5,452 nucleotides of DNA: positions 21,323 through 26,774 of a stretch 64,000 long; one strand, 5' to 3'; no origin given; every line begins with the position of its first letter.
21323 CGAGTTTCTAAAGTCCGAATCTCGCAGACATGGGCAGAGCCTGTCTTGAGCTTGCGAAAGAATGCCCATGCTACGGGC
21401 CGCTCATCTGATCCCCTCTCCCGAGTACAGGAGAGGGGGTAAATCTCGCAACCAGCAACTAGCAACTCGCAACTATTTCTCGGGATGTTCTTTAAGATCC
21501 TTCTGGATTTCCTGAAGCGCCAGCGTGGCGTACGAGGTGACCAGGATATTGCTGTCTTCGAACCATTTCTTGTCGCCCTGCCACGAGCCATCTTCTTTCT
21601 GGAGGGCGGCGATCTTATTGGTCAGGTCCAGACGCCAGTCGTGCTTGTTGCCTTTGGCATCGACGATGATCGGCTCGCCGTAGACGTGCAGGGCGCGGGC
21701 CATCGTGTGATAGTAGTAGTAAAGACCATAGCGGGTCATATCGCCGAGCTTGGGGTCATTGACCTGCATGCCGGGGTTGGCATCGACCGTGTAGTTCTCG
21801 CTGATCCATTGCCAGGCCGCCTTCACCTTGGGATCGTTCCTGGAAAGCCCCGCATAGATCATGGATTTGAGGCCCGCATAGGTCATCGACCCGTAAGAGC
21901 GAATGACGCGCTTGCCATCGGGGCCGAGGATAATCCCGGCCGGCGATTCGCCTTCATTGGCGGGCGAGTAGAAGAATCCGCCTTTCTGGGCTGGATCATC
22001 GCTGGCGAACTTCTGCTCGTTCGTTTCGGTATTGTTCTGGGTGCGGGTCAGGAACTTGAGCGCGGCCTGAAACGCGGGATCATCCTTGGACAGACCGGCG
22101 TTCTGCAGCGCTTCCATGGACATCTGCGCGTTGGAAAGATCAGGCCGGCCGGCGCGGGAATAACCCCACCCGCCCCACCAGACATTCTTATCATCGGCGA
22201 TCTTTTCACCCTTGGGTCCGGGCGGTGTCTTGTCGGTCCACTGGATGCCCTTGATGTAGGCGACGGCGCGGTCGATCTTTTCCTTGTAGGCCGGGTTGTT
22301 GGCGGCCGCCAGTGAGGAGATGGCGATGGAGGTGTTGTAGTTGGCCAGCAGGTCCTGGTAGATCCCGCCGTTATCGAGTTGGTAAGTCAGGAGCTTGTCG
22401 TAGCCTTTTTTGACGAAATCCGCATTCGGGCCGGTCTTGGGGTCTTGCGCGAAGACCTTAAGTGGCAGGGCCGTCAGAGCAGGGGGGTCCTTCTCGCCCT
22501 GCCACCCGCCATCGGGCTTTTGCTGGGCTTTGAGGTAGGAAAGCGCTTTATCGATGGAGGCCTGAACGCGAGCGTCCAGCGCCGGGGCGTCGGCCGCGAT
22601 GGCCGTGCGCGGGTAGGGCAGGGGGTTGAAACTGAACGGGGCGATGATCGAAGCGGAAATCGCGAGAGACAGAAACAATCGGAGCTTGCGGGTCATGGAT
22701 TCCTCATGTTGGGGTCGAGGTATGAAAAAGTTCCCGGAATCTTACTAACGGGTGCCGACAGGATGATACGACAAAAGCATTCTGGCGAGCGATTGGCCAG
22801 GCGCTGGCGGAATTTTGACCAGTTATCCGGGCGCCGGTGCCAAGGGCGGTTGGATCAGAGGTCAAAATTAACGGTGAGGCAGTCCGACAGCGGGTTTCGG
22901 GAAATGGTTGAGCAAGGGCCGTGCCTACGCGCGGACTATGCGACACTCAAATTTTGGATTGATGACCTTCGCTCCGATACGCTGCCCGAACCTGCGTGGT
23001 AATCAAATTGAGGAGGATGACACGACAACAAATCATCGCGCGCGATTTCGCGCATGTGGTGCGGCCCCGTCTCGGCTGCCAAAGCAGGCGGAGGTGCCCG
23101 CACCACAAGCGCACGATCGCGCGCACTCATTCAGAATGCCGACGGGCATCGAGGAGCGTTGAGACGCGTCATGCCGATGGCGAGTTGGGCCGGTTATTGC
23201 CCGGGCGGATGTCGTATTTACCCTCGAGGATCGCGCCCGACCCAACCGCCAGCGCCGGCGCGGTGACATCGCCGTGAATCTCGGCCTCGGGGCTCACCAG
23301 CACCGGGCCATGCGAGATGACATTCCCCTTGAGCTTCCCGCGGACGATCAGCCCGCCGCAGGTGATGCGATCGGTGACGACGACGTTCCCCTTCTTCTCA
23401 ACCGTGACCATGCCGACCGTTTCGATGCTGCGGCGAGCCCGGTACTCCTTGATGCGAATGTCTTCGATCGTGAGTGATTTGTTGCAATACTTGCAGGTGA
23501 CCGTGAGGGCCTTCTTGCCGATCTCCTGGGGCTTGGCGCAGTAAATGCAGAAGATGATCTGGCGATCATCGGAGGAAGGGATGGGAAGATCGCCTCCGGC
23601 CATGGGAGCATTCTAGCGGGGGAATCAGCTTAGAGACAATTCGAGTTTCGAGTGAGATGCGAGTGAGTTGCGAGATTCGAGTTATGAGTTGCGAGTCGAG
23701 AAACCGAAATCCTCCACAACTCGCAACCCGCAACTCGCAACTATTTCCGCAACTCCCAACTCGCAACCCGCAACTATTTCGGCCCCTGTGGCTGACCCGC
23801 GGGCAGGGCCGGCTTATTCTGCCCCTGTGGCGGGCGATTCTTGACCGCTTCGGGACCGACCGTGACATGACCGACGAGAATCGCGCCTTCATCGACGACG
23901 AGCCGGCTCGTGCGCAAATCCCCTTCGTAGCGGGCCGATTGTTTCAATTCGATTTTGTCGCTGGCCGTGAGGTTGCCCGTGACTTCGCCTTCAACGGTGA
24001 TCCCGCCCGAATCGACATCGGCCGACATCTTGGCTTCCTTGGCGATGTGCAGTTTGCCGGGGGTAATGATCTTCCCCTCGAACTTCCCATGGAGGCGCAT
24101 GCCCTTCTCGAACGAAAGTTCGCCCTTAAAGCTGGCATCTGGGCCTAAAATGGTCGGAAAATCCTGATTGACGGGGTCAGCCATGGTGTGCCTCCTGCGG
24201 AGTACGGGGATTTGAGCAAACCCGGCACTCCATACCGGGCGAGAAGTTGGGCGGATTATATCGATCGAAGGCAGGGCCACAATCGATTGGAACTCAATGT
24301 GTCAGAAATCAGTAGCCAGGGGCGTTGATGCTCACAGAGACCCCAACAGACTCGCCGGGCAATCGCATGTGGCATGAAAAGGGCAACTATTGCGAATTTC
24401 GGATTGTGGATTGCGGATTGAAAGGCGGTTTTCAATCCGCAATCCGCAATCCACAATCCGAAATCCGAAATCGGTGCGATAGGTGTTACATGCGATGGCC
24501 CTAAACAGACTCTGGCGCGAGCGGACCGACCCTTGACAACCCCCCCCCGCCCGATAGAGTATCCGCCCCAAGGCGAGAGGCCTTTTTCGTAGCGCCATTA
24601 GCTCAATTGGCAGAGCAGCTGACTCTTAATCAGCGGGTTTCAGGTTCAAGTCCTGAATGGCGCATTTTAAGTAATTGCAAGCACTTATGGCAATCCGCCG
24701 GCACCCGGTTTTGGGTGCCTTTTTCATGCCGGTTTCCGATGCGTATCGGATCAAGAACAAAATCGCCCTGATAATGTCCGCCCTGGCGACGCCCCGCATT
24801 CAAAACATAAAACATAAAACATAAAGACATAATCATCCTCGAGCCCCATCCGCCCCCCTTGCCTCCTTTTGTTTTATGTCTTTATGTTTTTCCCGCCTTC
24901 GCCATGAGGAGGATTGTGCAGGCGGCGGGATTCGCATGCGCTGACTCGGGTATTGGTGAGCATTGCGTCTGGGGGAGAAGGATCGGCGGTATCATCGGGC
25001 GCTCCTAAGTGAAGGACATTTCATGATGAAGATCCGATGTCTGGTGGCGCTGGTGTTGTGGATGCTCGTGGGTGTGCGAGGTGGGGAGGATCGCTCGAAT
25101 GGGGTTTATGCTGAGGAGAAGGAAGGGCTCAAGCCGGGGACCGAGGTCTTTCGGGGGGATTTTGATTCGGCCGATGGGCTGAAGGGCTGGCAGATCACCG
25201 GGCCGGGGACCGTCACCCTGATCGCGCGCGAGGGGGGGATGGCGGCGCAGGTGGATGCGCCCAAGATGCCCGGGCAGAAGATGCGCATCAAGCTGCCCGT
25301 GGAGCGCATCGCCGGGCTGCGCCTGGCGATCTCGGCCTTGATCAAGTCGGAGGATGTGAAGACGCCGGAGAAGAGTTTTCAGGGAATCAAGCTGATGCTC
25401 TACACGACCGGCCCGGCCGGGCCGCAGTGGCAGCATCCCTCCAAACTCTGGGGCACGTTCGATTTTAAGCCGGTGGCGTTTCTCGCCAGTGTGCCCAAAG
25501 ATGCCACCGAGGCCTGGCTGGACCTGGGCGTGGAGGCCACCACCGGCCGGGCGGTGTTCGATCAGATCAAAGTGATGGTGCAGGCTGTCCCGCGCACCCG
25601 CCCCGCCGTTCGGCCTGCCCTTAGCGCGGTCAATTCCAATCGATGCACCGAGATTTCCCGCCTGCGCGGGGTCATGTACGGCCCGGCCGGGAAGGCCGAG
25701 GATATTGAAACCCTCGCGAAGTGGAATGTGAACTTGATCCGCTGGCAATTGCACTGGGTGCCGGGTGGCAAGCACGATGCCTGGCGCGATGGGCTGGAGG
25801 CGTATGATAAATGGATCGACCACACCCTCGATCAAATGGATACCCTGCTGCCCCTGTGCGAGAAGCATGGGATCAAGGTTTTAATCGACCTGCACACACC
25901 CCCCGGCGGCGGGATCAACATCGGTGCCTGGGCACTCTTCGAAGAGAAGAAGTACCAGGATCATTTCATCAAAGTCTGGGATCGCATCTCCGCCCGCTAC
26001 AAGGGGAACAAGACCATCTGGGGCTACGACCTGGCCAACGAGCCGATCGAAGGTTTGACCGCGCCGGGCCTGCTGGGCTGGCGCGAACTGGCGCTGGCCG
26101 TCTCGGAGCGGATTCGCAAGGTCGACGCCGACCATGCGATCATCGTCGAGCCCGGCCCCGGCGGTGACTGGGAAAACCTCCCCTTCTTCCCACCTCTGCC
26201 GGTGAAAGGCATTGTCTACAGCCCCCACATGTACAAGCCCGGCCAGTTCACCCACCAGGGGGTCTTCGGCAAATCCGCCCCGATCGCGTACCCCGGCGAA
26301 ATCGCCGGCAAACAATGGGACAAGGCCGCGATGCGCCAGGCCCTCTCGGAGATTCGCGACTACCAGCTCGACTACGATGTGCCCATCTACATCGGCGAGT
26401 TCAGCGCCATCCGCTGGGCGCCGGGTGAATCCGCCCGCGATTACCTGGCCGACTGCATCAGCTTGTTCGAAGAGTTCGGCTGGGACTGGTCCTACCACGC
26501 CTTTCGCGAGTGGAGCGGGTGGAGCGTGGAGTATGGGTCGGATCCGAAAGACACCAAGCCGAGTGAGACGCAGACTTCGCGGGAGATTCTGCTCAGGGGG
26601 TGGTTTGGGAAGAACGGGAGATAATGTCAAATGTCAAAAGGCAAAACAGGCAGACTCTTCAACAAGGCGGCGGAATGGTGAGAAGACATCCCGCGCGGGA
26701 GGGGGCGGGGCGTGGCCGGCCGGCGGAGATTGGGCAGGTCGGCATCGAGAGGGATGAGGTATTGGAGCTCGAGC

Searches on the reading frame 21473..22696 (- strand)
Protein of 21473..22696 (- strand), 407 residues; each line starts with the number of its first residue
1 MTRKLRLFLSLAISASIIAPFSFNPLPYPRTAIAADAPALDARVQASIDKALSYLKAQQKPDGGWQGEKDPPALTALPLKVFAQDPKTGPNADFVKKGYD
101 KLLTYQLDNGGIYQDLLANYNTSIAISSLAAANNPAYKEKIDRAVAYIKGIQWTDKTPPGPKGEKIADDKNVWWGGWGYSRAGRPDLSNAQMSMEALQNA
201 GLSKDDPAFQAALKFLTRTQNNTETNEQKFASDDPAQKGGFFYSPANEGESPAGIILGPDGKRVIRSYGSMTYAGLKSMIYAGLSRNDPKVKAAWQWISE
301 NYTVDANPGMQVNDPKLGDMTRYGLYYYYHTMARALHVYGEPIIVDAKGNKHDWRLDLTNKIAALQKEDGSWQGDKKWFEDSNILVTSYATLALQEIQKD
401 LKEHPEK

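Call 41: search_protein_families(library=pfam, proteins=[window:21473-22696:-])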
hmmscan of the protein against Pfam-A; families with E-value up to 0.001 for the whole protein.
window:21473-22696:- (407 aa): 2 families
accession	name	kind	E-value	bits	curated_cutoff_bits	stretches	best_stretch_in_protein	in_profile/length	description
PF13243.12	SQHop_cyclase_C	-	9.6e-07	28.6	26.1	0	91-230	157-289/319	Squalene-hopene cyclase C-terminal domain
PF13249.12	SQHop_cyclase_N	-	1.5e-05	24.8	26.2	0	175-217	62-104/291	Squalene-hopene cyclase N-terminal domain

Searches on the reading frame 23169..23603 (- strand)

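Call 41: search_protein_families(library=pfam, proteins=[window:23169-23603:-])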
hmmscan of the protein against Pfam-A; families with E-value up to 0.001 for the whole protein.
window:23169-23603:- (144 aa): 1 family
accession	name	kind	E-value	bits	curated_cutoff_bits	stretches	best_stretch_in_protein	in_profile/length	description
PF04519.19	Bactofilin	-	1.2e-11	45.2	27.9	1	48-129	18-96/98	Polymer-forming cytoskeletal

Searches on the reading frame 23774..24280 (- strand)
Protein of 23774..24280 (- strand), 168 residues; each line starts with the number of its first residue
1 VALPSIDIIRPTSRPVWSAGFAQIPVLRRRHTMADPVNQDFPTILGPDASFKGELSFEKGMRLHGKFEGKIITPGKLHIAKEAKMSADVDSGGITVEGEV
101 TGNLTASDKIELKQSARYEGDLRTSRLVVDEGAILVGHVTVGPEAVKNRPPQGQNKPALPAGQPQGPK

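Call 41: search_protein_families(library=pfam, proteins=[window:23774-24280:-])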
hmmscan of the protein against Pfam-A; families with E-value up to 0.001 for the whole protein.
window:23774-24280:- (168 aa): 1 family
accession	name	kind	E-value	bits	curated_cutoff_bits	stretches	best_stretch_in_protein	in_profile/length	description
PF04519.19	Bactofilin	-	5.4e-25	87.9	27.9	1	43-139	1-97/98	Polymer-forming cytoskeletal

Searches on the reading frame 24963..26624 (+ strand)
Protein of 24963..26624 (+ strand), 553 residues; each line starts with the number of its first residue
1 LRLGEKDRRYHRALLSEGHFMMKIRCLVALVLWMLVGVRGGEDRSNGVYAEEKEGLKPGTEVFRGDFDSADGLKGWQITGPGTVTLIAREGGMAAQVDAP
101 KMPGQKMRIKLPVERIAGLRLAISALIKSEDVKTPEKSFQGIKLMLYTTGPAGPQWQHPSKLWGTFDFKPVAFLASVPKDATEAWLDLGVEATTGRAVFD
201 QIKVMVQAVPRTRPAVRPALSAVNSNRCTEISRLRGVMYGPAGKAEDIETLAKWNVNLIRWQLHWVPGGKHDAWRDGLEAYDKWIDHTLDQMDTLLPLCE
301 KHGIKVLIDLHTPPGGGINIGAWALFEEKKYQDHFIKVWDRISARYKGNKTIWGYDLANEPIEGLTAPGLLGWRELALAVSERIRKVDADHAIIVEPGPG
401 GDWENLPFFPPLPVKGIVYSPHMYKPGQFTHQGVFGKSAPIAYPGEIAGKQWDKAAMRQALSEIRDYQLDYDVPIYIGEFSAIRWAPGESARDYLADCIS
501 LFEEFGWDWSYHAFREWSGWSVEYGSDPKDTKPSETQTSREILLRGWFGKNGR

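Call 42: search_protein_families(library=pfam, proteins=[window:24963-26624:+])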
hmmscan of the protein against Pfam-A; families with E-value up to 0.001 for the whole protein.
window:24963-26624:+ (553 aa): 1 family
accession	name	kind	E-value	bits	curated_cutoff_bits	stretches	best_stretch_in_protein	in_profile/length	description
PF00150.24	Cellulase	-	2.3e-29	103.2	23.5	1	236-510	15-264/272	Cellulase (glycosyl hydrolase family 5)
